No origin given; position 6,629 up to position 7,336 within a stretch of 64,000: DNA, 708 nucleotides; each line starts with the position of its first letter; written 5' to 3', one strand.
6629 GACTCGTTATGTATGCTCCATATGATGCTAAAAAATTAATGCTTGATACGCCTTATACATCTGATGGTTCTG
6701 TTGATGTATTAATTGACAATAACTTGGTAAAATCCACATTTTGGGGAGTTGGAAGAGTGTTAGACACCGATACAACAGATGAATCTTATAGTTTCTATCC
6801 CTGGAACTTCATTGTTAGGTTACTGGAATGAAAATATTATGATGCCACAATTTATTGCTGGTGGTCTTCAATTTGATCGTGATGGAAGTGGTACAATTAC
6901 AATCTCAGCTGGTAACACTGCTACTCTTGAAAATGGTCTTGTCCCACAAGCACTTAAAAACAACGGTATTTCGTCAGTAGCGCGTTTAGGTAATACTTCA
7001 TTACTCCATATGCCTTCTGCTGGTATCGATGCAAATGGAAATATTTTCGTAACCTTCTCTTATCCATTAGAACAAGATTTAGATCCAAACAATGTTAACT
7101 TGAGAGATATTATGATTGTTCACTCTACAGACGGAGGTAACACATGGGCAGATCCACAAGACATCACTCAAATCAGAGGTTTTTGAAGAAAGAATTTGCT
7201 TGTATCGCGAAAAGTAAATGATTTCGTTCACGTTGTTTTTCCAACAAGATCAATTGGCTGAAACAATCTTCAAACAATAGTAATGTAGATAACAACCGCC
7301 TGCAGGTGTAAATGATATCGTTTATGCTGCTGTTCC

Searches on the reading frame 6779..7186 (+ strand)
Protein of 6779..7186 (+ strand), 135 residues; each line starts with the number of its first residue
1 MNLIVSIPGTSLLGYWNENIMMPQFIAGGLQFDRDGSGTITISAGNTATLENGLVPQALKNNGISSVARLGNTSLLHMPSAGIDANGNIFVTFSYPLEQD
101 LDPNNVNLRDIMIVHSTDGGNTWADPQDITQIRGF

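Call 29: search_protein_families(library=ncbifam, proteins=[window:6779-7186:+], max_evalue=0.01)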
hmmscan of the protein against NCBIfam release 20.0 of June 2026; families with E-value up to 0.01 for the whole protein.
window:6779-7186:+ (135 aa): 1 family
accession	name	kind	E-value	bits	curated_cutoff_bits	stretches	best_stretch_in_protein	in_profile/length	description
NF040591.1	choice_anch_O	subfamily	0.0011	17.7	125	1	86-133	514-561/670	choice-of-anchor O protein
